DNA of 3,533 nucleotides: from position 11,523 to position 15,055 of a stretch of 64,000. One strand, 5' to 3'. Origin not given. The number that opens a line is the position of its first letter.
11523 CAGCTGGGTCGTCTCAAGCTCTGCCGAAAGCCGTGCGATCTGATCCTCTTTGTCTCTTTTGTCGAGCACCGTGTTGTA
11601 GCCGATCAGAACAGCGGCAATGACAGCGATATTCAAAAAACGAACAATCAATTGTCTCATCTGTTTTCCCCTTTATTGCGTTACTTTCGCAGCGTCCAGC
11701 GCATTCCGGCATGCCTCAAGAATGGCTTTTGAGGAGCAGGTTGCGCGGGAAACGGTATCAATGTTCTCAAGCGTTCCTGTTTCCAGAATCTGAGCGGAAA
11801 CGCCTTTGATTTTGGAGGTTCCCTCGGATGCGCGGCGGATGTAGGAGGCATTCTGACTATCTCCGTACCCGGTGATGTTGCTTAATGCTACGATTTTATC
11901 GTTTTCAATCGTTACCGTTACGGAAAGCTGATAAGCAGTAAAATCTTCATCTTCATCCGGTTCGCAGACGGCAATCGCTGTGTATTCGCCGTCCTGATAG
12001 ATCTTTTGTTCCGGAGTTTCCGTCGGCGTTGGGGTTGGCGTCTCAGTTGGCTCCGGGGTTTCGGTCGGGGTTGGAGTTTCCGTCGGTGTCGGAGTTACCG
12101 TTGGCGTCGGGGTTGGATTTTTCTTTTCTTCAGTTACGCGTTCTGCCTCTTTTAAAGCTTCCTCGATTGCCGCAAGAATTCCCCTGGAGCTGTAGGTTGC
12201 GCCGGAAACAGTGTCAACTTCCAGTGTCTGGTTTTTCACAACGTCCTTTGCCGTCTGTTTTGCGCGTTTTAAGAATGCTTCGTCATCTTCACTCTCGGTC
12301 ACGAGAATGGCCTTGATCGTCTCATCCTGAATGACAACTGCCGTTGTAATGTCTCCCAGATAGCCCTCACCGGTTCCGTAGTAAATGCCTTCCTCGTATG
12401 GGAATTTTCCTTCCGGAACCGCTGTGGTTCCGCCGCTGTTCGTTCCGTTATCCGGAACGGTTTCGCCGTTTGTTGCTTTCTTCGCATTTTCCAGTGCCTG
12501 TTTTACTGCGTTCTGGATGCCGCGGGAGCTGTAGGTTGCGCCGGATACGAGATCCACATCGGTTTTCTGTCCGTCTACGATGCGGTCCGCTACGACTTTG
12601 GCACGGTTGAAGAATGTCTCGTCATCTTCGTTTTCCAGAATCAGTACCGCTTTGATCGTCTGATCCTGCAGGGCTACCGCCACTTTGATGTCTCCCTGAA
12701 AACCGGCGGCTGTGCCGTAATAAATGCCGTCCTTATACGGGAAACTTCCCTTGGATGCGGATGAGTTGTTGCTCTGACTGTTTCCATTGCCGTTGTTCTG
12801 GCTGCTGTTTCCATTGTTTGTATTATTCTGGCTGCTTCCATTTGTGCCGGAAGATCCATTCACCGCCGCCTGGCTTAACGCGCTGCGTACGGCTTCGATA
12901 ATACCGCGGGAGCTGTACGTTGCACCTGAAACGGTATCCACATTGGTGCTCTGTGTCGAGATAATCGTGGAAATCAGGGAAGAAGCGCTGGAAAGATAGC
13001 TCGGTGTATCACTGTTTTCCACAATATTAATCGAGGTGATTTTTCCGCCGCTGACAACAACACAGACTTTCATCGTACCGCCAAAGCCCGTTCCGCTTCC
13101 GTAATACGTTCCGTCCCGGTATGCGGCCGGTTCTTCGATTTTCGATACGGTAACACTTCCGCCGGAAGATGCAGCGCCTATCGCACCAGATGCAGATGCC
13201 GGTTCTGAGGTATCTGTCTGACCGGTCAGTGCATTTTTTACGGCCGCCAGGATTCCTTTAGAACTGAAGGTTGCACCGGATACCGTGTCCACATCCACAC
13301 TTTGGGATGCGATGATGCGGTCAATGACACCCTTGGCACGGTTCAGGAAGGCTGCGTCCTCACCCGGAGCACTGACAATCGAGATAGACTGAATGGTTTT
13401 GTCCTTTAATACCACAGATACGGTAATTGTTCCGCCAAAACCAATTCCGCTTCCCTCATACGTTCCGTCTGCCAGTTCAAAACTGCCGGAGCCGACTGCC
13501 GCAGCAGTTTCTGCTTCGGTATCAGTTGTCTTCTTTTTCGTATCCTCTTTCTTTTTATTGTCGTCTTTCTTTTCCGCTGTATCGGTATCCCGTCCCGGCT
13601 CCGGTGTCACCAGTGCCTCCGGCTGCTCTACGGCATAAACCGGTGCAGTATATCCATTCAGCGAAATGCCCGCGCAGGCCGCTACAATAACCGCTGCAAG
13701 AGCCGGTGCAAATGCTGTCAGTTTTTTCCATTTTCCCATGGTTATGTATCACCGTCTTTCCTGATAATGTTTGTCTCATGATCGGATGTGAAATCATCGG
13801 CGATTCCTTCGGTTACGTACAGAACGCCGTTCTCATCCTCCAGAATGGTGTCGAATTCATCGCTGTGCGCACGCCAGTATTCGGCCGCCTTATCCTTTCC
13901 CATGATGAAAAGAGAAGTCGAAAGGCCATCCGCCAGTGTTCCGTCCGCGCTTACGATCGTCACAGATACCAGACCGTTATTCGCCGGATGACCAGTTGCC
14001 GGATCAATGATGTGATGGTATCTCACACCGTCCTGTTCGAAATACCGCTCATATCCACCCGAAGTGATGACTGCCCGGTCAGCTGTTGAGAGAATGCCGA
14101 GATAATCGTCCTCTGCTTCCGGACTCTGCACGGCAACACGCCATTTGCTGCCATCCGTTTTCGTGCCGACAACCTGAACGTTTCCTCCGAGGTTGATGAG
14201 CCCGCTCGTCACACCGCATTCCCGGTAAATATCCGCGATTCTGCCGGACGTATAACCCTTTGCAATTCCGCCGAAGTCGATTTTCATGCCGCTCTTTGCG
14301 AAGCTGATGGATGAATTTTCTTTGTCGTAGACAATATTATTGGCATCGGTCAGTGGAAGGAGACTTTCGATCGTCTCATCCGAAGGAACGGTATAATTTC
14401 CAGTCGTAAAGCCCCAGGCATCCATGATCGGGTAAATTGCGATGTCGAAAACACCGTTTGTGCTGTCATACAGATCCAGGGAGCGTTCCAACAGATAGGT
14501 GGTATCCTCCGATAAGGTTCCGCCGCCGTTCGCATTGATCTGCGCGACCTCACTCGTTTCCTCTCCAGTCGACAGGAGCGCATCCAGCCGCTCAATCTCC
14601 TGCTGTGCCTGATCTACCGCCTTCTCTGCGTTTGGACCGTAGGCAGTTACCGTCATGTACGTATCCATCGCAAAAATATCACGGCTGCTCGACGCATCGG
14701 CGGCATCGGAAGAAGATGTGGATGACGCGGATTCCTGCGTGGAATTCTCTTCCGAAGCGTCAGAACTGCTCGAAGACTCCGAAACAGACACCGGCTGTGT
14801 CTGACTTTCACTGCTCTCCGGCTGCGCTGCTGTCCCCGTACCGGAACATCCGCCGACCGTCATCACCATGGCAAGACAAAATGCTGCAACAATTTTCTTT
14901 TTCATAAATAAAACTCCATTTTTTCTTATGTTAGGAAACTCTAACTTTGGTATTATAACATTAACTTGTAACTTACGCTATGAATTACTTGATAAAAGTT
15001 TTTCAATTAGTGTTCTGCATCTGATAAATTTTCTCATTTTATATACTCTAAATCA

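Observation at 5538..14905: ApbE-centred extracytoplasmic flavinylation and electron-export locus (7 genes, 7 FMN-binding domains) with no recognisable terminal reductase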

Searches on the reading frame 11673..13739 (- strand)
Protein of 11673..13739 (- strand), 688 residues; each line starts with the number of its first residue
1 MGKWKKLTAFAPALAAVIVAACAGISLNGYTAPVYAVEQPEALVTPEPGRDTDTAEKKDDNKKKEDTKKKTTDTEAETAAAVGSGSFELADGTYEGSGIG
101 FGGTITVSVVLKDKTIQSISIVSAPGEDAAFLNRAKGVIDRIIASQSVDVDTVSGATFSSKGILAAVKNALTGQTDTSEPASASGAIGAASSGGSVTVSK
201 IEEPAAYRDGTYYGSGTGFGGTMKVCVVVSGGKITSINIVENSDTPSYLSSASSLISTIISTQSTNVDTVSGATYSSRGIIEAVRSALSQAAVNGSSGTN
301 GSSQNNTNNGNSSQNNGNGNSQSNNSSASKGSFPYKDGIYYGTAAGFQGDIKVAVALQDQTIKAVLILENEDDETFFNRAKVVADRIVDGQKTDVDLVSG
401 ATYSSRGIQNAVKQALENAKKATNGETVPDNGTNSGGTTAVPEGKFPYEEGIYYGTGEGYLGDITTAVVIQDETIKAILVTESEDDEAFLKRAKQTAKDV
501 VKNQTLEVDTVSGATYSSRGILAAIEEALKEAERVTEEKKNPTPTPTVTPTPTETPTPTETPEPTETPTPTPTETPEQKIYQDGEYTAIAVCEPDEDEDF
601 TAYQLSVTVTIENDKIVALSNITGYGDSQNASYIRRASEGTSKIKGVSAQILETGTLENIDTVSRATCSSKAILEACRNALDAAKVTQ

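Call 3: search_protein_families(library=pfam, proteins=[window:11673-13739:-], max_evalue=0.01)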
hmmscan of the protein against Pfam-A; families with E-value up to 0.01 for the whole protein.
window:11673-13739:- (688 aa): 4 families
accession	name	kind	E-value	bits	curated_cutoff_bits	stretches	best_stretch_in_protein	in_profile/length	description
PF04205.19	FMN_bind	-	1.6e-68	227.7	22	5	218-289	1-77/77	FMN-binding domain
PF14639.11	YqgF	-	1.7e-07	31.6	35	0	464-534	22-92/150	Holliday-junction resolvase-like of SPT6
PF20754.2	Thermo-DBP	-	0.0045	17.6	24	0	346-426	11-88/98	Thermo-DBP-RP2 C-terminal domain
PF18882.5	DUF5647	-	0.0069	16.6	27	0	363-391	30-58/79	Family of unknown function (DUF5647)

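Call 32: search_protein_families(library=ncbifam, proteins=[window:11673-13739:-], max_evalue=0.001)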
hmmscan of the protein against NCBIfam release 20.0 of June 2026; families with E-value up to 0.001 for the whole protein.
window:11673-13739:- (688 aa): 8 families
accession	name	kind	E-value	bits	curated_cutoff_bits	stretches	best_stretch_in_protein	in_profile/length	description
NF045876.1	RnfG_DVU2794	exception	5.9e-17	61.8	205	1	457-535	91-182/190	RnfABCDGE type electron transport complex subunit G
TIGR01947.1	rnfG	subfamily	1.2e-13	51.6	102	0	494-530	147-183/187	RnfABCDGE type electron transport complex subunit G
NF041840.1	rnfG_Methano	equivalog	4.8e-08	32.8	230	0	258-290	151-183/189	Rnf electron transport complex subunit RnfG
NF003747.0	PRK05346.1-2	equivalog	2.1e-07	30.4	336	0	380-413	203-236/260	Na(+)-translocating NADH-quinone reductase subunit C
NF003749.0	PRK05346.1-5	equivalog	3e-07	30.1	255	0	383-413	205-239/261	Na(+)-translocating NADH-quinone reductase subunit C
TIGR01938.1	nqrC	equivalog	4.7e-07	29.7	144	0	388-418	214-244/251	NADH:ubiquinone reductase (Na(+)-transporting) subunit C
NF003746.0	PRK05346.1-1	equivalog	1.1e-05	24.8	337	0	379-413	207-241/264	Na(+)-translocating NADH-quinone reductase subunit C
NF037973.1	metallo_SslE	exception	0.00011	19.8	3000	1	537-601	47-116/1519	lipoprotein metalloprotease SslE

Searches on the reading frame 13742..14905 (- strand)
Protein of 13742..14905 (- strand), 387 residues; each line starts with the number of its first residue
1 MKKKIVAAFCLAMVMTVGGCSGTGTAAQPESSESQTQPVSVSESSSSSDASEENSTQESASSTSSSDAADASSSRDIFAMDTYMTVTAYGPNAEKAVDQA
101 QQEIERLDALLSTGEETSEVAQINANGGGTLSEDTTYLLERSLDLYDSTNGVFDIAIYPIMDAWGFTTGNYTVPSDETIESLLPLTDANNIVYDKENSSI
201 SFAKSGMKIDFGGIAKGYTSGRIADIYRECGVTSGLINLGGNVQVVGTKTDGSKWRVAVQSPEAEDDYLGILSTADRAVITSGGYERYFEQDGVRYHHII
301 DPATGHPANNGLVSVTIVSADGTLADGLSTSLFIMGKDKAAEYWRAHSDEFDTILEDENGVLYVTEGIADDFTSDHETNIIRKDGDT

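Call 3: search_protein_families(library=pfam, proteins=[window:13742-14905:-], max_evalue=0.01)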
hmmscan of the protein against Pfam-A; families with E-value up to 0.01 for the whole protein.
window:13742-14905:- (387 aa): 1 family
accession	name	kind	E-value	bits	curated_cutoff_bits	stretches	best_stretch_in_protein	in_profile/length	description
PF02424.20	ApbE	-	1.7e-89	300.3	25.6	1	80-353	1-264/266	ApbE family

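Call 32: search_protein_families(library=ncbifam, proteins=[window:13742-14905:-], max_evalue=0.001)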
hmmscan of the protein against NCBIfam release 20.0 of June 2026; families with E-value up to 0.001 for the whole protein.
window:13742-14905:- (387 aa): 1 family
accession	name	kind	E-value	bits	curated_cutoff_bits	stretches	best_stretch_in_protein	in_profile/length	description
NF007774.0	PRK10461.1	equivalog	4e-38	131.2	498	1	76-345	38-318/351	FAD:protein FMN transferase ApbE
